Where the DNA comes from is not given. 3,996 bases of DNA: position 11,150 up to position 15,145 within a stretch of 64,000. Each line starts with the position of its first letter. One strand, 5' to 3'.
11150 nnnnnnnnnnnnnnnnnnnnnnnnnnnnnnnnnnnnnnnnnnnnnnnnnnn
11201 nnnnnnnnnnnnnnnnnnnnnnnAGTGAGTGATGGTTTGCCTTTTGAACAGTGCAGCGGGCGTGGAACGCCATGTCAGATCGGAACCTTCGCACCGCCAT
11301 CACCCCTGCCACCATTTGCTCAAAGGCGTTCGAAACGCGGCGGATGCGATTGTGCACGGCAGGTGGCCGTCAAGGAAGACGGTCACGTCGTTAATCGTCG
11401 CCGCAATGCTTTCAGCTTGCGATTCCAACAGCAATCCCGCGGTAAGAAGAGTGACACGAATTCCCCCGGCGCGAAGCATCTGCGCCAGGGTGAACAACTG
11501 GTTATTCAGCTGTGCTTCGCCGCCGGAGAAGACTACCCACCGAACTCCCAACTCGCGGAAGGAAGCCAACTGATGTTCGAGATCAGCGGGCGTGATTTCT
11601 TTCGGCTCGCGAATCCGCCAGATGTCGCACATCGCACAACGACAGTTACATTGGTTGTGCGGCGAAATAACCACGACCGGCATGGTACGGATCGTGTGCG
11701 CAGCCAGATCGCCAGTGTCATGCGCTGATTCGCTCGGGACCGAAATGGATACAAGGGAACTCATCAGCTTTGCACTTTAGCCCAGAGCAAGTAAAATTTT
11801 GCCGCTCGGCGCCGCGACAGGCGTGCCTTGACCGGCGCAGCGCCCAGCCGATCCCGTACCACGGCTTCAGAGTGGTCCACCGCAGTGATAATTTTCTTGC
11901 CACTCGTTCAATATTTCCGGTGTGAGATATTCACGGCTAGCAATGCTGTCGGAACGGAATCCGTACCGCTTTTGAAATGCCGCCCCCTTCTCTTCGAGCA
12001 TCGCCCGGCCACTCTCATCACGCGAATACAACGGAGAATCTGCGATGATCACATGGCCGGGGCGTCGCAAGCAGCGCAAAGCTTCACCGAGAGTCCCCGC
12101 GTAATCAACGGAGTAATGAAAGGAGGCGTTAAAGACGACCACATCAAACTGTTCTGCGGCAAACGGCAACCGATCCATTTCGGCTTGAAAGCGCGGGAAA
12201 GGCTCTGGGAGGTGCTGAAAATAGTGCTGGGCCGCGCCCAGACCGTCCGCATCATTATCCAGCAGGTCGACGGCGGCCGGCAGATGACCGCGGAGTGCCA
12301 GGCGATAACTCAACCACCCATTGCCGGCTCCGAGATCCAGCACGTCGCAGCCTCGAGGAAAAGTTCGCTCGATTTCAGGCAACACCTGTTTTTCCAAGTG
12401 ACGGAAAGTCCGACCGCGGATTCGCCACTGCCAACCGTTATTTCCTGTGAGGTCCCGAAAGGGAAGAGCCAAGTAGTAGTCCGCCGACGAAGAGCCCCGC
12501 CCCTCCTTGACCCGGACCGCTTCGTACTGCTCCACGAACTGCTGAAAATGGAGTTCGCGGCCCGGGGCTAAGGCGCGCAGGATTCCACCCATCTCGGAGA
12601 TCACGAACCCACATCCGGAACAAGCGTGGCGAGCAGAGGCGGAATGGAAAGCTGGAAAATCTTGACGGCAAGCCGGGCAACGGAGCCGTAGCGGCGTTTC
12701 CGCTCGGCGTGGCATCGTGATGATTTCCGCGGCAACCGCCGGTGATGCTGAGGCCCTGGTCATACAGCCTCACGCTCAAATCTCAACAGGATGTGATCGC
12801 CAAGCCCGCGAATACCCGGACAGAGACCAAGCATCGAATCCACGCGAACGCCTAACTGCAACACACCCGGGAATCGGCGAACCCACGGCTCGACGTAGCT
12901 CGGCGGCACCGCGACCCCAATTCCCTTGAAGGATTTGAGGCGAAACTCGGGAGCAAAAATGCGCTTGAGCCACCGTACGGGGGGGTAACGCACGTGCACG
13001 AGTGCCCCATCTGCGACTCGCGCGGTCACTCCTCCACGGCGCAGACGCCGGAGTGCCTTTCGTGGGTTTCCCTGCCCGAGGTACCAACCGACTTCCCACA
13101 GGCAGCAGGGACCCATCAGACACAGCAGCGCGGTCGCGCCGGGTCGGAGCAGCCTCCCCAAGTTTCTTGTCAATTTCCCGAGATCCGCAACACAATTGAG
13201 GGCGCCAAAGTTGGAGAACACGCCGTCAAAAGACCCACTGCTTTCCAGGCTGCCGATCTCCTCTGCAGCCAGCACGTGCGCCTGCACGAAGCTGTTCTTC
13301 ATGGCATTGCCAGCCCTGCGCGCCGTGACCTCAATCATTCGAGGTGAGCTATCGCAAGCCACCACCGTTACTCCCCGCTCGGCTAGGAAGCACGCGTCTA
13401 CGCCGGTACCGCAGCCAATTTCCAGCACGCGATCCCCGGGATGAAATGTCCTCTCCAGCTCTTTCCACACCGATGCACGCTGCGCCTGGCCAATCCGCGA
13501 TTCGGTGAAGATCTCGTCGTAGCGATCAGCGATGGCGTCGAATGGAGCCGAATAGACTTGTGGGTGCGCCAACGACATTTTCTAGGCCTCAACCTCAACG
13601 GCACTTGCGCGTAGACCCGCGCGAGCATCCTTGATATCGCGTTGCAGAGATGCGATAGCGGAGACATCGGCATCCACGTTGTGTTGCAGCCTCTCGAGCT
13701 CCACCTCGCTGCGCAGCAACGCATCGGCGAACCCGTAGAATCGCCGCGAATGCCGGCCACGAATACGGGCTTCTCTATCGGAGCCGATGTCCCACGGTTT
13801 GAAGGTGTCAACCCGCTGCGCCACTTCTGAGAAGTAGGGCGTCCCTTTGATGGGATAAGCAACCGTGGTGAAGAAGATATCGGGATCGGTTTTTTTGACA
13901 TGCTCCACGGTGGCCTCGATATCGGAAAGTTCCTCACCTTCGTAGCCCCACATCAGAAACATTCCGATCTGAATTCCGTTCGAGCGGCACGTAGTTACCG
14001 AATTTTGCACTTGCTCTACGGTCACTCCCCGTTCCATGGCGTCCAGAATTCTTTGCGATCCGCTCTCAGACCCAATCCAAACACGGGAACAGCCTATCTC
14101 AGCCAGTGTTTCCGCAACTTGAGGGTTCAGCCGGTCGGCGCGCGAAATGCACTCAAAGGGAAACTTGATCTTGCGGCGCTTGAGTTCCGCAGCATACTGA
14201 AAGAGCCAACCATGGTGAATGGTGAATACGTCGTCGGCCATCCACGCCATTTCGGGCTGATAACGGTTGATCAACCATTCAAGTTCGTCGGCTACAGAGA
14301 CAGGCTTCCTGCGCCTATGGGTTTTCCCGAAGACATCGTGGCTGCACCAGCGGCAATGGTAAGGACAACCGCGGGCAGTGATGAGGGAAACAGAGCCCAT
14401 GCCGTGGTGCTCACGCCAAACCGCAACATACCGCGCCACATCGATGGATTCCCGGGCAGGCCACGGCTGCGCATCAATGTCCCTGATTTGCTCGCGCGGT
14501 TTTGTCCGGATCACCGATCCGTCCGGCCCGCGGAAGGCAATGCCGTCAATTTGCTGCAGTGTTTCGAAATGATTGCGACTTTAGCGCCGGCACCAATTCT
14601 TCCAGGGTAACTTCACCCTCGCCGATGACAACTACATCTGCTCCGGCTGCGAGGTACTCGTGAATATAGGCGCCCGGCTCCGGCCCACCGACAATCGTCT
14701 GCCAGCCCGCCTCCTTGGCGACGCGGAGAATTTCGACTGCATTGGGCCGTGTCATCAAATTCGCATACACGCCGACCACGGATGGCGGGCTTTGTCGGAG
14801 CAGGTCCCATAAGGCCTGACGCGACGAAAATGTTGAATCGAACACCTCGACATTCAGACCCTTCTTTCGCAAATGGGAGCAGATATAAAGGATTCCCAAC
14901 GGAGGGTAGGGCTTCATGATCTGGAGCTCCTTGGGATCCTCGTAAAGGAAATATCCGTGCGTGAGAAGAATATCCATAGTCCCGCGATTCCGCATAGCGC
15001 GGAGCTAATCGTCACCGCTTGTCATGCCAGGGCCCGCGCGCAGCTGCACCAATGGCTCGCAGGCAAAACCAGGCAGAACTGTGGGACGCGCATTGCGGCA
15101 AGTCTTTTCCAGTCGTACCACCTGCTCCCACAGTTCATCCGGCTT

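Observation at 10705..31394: About 21 kb block of three operons combining five radical SAM enzymes, methyltransferases, HprK-like kinases, an NTP_transf_5 enzyme, GT-C membrane transferases and a PLC-type phosphoesterase: candidate undescribed tailoring system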

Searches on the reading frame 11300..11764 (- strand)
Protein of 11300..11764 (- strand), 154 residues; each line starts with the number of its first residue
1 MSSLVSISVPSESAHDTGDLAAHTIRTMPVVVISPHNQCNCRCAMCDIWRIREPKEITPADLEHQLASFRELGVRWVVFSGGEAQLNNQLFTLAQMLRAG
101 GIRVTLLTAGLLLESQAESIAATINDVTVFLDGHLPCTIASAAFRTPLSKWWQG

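Call 3: search_protein_families(library=pfam, proteins=[window:11300-11764:-], max_evalue=0.01)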
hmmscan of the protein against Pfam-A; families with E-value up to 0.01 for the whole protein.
window:11300-11764:- (154 aa): 2 families
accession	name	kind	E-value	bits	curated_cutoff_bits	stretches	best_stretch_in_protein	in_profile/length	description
PF04055.27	Radical_SAM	-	8.7e-12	46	29.5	1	33-127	1-105/166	Radical SAM superfamily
PF13353.11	Fer4_12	-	6.3e-05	23.7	22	1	38-135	14-117/137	4Fe-4S single cluster domain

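Call 5: search_protein_families(library=ncbifam, proteins=[window:11300-11764:-], max_evalue=0.001)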
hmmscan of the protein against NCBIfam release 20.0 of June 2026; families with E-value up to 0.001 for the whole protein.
window:11300-11764:- (154 aa): 29 families (the best 25 are shown)
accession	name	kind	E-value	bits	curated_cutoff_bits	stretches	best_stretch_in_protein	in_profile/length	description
TIGR04466.1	rSAM_BlsE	equivalog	3e-12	46.6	400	1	37-134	11-109/327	cytosylglucuronate decarboxylase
TIGR04054.1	rSAM_NirJ1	equivalog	1.3e-10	40.5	650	1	26-133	33-144/387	putative heme d1 biosynthesis radical SAM protein NirJ1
TIGR03961.1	rSAM_PTO1314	hypoth_equivalog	2e-10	40.5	306.05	1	36-134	27-127/332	PTO1314 family radical SAM protein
TIGR02666.1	moaA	equivalog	4.4e-10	39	284.05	1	26-133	7-124/336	GTP 3',8-cyclase MoaA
TIGR04317.1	W_rSAM_matur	equivalog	6.3e-10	38.7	380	1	31-134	6-113/349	tungsten cofactor oxidoreductase radical SAM maturase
TIGR02668.1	moaA_archaeal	equivalog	6.6e-10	38.4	325.25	1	31-129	12-114/303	GTP 3',8-cyclase MoaA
NF045574.1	sacti_mat_StsB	exception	1.9e-09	36.9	625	1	37-134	104-204/466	StsB family radical SAM/SPASM domain sactipeptide maturase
NF001199.0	PRK00164.2-1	equivalog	3.4e-09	36.3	231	1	29-132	12-119/308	GTP 3',8-cyclase MoaA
TIGR04347.1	pseudo_SAM_Halo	equivalog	5.4e-09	35.8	525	1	24-133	33-146/390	TIGR04347 family pseudo-SAM/SPASM protein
TIGR04051.1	rSAM_NirJ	equivalog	8.1e-09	34.9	515.45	1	29-133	2-110/354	heme d1 biosynthesis radical SAM protein NirJ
TIGR04546.1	rSAM_ahbC_deAc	equivalog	1.3e-08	34.1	650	1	20-133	30-147/390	12,18-didecarboxysiroheme deacetylase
TIGR02495.1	NrdG2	equivalog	1.7e-08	34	131.15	1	39-126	26-115/193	anaerobic ribonucleoside-triphosphate reductase activating protein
TIGR03470.1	HpnH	equivalog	6.6e-07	28.6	225.05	1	29-133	27-133/318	adenosyl-hopene transferase HpnH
TIGR04303.1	GeoRSP_rSAM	equivalog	1.1e-06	28.5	400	1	36-137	12-114/325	GeoRSP system radical SAM/SPASM protein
TIGR03913.1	rad_SAM_trio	equivalog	2.4e-06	26.2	591.75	1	27-136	16-129/477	GDL motif peptide-associated radical SAM/SPASM maturase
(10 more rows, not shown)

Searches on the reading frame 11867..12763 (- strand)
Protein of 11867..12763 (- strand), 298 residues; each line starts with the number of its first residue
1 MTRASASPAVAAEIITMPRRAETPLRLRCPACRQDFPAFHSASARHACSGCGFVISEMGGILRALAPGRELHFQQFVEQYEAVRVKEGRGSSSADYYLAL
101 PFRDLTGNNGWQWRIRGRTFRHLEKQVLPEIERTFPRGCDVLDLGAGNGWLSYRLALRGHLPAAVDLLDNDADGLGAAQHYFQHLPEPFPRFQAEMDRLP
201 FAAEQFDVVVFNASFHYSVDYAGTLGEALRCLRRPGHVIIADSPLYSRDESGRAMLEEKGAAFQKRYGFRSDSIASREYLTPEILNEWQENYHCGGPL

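Call 3: search_protein_families(library=pfam, proteins=[window:11867-12763:-], max_evalue=0.01)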
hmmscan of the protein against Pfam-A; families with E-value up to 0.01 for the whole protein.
window:11867-12763:- (298 aa): 6 families
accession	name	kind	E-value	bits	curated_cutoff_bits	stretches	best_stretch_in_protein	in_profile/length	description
PF08241.18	Methyltransf_11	-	1.5e-12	48.4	21.2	1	142-240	1-95/95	Methyltransferase domain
PF13847.12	Methyltransf_31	-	3.4e-12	46.7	27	1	138-244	4-113/145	Methyltransferase domain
PF13649.12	Methyltransf_25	-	8.6e-12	46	27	1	141-236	1-97/97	Methyltransferase domain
PF13489.12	Methyltransf_23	-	2.1e-09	37.8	27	1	121-247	3-122/164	Methyltransferase domain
PF08242.18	Methyltransf_12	-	1.2e-05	26.3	30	1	142-237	1-97/98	Methyltransferase domain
PF05175.20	MTS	-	2e-05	24.8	23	1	138-236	32-134/170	Methyltransferase small domain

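Call 5: search_protein_families(library=ncbifam, proteins=[window:11867-12763:-], max_evalue=0.001)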
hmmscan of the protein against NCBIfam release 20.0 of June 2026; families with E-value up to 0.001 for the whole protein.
window:11867-12763:- (298 aa): 16 families
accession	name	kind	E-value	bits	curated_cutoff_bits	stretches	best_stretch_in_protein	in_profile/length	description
NF045667.1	MTase_DVU1556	equivalog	4.5e-10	39.3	155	1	135-253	20-130/213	DVU_1556 family methyltransferase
NF041537.1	ArsM_AhpD_UU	exception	3.3e-08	32.7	510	1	137-246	76-186/345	arsenite methyltransferase/AhpD domain selenoprotein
NF047649.1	MTase_UXPK_star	exception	6.1e-08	32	460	1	138-247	78-188/283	methyltransferase/UXPK-star double selenoprotein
TIGR02072.1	BioC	equivalog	3.2e-07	30.4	184.95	1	139-241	36-133/244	malonyl-ACP O-methyltransferase BioC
NF045825.1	FAmtase_mtf2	equivalog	4.5e-07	29.4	400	1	138-243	59-161/248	fatty-acid O-methyltransferase Mtf2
NF043040.1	corrin_prot_MT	hypoth_equivalog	6.5e-07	29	180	1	128-243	31-150/216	corrinoid protein-associated methyltransferase CpaM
NF045823.1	PthPhpthDimycoMt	equivalog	1.8e-06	27.4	300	1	138-243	67-169/256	phthiotriol/phenolphthiotriol dimycocerosates methyltransferase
TIGR01934.1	MenG_MenH_UbiE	subfamily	1.4e-05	24.5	158.35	1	137-243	39-144/223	ubiquinone/menaquinone biosynthesis methyltransferase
NF004452.0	PRK05785.1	equivalog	4.2e-05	23.1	207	1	130-231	44-136/228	hypothetical protein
NF008823.0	PRK11873.1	subfamily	6.3e-05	22.6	263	1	141-242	81-183/272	arsenite methyltransferase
TIGR02021.1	BchM-ChlM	equivalog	6.8e-05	22.4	158.9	1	123-220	40-134/218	magnesium protoporphyrin IX methyltransferase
NF001242.0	PRK00216.1-3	equivalog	8.4e-05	22.1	351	1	137-240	70-175/258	bifunctional demethylmenaquinone methyltransferase/2-methoxy-6-polyprenyl-1,4-benzoquinol methylase UbiE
NF041536.1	ArsM_DUF2284_UU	exception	9.1e-05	21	575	1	192-243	131-183/459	arsenite methyltransferase/DUF2284 domain selenoprotein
NF041675.1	sarc_dimgly_tmase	equivalog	0.00036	20.5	550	1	140-243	69-172/278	sarcosine/dimethylglycine N-methyltransferase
NF007610.0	PRK10258.1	equivalog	0.00041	19.8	342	1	139-239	44-137/251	malonyl-ACP O-methyltransferase BioC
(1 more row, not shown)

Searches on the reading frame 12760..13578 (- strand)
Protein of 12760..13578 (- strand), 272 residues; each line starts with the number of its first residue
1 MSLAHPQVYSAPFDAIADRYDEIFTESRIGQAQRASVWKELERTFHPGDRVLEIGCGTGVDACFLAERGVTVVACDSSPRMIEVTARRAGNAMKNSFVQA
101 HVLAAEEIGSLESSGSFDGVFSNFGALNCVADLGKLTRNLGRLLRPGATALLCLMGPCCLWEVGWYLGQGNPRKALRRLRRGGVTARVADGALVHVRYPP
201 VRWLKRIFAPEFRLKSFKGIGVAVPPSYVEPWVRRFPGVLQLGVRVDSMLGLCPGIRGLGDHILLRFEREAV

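Call 3: search_protein_families(library=pfam, proteins=[window:12760-13578:-], max_evalue=0.01)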
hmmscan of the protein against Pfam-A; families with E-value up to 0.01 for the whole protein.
window:12760-13578:- (272 aa): 12 families
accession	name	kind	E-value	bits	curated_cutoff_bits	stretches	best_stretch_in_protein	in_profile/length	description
PF13649.12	Methyltransf_25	-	3.7e-15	56.8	27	1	51-147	1-96/97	Methyltransferase domain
PF08241.18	Methyltransf_11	-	1.8e-14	54.6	21.2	1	52-150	1-93/95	Methyltransferase domain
PF08242.18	Methyltransf_12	-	2.5e-14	54.2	30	1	52-148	1-96/98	Methyltransferase domain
PF13847.12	Methyltransf_31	-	8.6e-13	48.6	27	1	46-151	2-108/145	Methyltransferase domain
PF13489.12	Methyltransf_23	-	2.5e-11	44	27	1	42-157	14-121/164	Methyltransferase domain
PF01209.24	Ubie_methyltran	-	2.4e-07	30.8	20.1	1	13-154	13-152/233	ubiE/COQ5 methyltransferase family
PF05724.17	TPMT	-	0.00011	22.4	26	1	44-108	34-99/218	Thiopurine S-methyltransferase (TPMT)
PF06080.18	DUF938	-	0.00016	21.9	27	1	34-157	11-140/202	Protein of unknown function (DUF938)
PF06325.19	PrmA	-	0.00064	19.7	22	1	40-126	154-236/296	Ribosomal protein L11 methyltransferase (PrmA)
PF01135.25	PCMT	-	0.00078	19.7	20.3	1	25-89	52-118/210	Protein-L-isoaspartate(D-aspartate) O-methyltransferase (PCMT)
PF05175.20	MTS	-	0.0012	19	23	1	42-123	28-105/170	Methyltransferase small domain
PF02353.26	CMAS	-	0.002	17.9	27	1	28-87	42-103/273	Mycolic acid cyclopropane synthetase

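Call 5: search_protein_families(library=ncbifam, proteins=[window:12760-13578:-], max_evalue=0.001)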
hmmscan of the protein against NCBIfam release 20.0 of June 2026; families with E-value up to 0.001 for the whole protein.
window:12760-13578:- (272 aa): 38 families (the best 25 are shown)
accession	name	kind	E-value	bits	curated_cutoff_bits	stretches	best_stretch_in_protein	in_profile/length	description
NF043040.1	corrin_prot_MT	hypoth_equivalog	1.4e-18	67.1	180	1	15-123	10-117/216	corrinoid protein-associated methyltransferase CpaM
NF001241.0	PRK00216.1-2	equivalog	1.3e-14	54.4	327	1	7-153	11-148/231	demethylmenaquinone methyltransferase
TIGR01934.1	MenG_MenH_UbiE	subfamily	1.7e-10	40.6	158.35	1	13-151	5-140/223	ubiquinone/menaquinone biosynthesis methyltransferase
NF045667.1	MTase_DVU1556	equivalog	4.3e-10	39.4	155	1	44-152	19-119/213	DVU_1556 family methyltransferase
NF047649.1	MTase_UXPK_star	exception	6.7e-10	38.5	460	1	45-153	75-182/283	methyltransferase/UXPK-star double selenoprotein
TIGR02021.1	BchM-ChlM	equivalog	6.9e-10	38.7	158.9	1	33-120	40-122/218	magnesium protoporphyrin IX methyltransferase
NF045649.1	2X_seleno_MduS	exception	1.1e-09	37.8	380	1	19-151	10-146/338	methyltransferase domain-containing selenoprotein MduS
NF041537.1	ArsM_AhpD_UU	exception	1.1e-08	34.2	510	1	45-152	74-180/345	arsenite methyltransferase/AhpD domain selenoprotein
TIGR01983.1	UbiG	equivalog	1.7e-08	34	102.95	1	48-153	50-152/228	bifunctional 2-polyprenyl-6-hydroxyphenol methylase/3-demethylubiquinol 3-O-methyltransferase UbiG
NF041536.1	ArsM_DUF2284_UU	exception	1.7e-08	33.2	575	1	46-152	75-180/459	arsenite methyltransferase/DUF2284 domain selenoprotein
NF008264.0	PRK11036.1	equivalog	2.1e-08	33.9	366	1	13-149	6-144/261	tRNA uridine 5-oxyacetic acid(34) methyltransferase CmoM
NF052510.1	methyltran_MpqE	exception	2.7e-08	33.5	335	1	12-154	11-152/234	methyl-plastoquinone biosynthesis methyltransferase MpqE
NF007610.0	PRK10258.1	equivalog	4.9e-08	32.6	342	1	47-149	42-135/251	malonyl-ACP O-methyltransferase BioC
NF001244.0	PRK00216.1-5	equivalog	7.5e-08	32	216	1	13-150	14-151/236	bifunctional demethylmenaquinone methyltransferase/2-methoxy-6-polyprenyl-1,4-benzoquinol methylase UbiE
TIGR02072.1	BioC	equivalog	1.8e-07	31.2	184.95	1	40-162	26-142/244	malonyl-ACP O-methyltransferase BioC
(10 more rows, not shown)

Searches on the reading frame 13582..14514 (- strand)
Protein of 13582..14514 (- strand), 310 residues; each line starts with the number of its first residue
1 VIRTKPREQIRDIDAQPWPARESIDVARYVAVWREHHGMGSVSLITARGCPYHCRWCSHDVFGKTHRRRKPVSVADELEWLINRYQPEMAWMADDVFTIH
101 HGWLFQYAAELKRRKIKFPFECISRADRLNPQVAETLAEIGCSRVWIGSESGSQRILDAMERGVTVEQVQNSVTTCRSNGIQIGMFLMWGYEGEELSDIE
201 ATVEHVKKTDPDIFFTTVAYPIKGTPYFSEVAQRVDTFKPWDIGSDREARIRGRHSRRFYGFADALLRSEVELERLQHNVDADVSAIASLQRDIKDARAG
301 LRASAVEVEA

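Call 3: search_protein_families(library=pfam, proteins=[window:13582-14514:-], max_evalue=0.01)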
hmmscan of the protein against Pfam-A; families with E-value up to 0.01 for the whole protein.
window:13582-14514:- (310 aa): 1 family
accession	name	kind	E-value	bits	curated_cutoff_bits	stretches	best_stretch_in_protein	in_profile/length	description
PF04055.27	Radical_SAM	-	2e-18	67.6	29.5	1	45-205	2-165/166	Radical SAM superfamily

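Call 5: search_protein_families(library=ncbifam, proteins=[window:13582-14514:-], max_evalue=0.001)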
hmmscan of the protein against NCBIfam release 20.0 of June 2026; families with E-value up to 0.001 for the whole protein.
window:13582-14514:- (310 aa): 29 families (the best 25 are shown)
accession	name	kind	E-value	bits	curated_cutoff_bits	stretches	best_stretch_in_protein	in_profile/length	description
TIGR03471.1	HpnJ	equivalog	5.4e-28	98.1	577.6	1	3-233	159-389/472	hopanoid biosynthesis associated radical SAM protein HpnJ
TIGR04072.2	rSAM_ladder_B12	equivalog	3.7e-25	88.5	360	1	31-216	172-356/443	lipid biosynthesis B12-binding/radical SAM protein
TIGR02026.1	BchE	equivalog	1.7e-24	86.6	481.35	1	2-237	159-393/497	magnesium-protoporphyrin IX monomethyl ester anaerobic oxidative cyclase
TIGR04479.1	bcpD_PhpK_rSAM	subfamily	1.2e-22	79.9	600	1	40-229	240-429/504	PhpK family radical SAM P-methyltransferase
TIGR04014.1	B12_SAM_MJ_0865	equivalog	2.3e-21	76.1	360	1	125-233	252-360/434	methyl-coenzyme M reductase glutamine C-methyltransferase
NF050148.1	rSAM_ApyD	equivalog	6.8e-20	71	750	1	7-234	173-396/645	RiPP biosynthesis radical SAM protein ApyD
TIGR04385.1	B12_rSAM_cofa1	equivalog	6.4e-19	68.5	450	1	18-203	175-358/438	B12 lower ligand biosynthesis radical SAM protein BzaD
NF033070.1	rSAM_AprD4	equivalog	1.3e-16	60.6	500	1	8-207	165-364/456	AprD4 family radical SAM diol-dehydratase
TIGR04013.1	B12_SAM_MJ_1487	hypoth_equivalog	1.9e-16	59.9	251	1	129-235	252-361/382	TIGR04013 family B12-binding domain/radical SAM domain-containing protein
TIGR04367.1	HpnR_B12_rSAM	equivalog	2.3e-14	52.8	650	1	41-237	186-379/490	hopanoid C-3 methylase HpnR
TIGR03975.1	rSAM_ocin_1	subfamily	4.8e-13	48.5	281.85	1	42-205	262-426/606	RiPP maturation radical SAM C-methyltransferase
NF038361.1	rSAM_Sden_1168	equivalog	2.9e-12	45.9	575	1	9-229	246-471/560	Sden_1168 family B12-binding radical SAM P-methyltransferase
TIGR04295.1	B12_rSAM_oligo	hypoth_equivalog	3.9e-11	42.3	400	1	41-172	200-326/422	TIGR04295 family B12-binding domain-containing radical SAM protein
NF045585.1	rSAM_slr0320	equivalog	1.9e-09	36.6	775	1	42-182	236-380/511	photosystem II high light acclimation radical SAM protein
TIGR03994.1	rSAM_HemZ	equivalog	8.2e-09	35.1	321.4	1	124-213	180-270/401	coproporphyrinogen dehydrogenase HemZ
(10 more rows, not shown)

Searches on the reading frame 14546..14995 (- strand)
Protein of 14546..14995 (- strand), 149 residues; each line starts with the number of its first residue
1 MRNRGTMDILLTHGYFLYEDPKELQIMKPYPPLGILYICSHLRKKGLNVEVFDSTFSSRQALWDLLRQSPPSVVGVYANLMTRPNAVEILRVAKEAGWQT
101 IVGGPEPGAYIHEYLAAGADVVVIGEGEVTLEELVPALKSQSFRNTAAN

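Call 3: search_protein_families(library=pfam, proteins=[window:14546-14995:-], max_evalue=0.01)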
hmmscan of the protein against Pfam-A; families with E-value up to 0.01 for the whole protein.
window:14546-14995:- (149 aa): 2 families
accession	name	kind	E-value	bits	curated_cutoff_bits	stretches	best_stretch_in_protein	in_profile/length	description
PF02310.24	B12-binding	-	6.3e-16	58.7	32.1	1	30-135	12-121/121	B12 binding domain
PF19864.5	Radical_SAM_N2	-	0.0013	18.6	29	1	101-141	90-128/151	Radical SAM proteins, N-terminal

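Call 5: search_protein_families(library=ncbifam, proteins=[window:14546-14995:-], max_evalue=0.001)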
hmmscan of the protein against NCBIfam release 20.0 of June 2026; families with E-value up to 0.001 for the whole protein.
window:14546-14995:- (149 aa): 5 families
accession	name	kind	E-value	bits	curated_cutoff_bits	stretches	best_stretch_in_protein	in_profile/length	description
TIGR02026.1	BchE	equivalog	4e-11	42.5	481.35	1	25-146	15-143/497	magnesium-protoporphyrin IX monomethyl ester anaerobic oxidative cyclase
TIGR04013.1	B12_SAM_MJ_1487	hypoth_equivalog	3.1e-10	39.4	251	1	68-142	40-115/382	TIGR04013 family B12-binding domain/radical SAM domain-containing protein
TIGR04367.1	HpnR_B12_rSAM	equivalog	8.2e-08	31.2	650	1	31-141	21-137/490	hopanoid C-3 methylase HpnR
TIGR04072.2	rSAM_ladder_B12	equivalog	3.8e-07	29.1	360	1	27-141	11-143/443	lipid biosynthesis B12-binding/radical SAM protein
TIGR04479.1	bcpD_PhpK_rSAM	subfamily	1.1e-05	24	600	1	32-141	72-194/504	PhpK family radical SAM P-methyltransferase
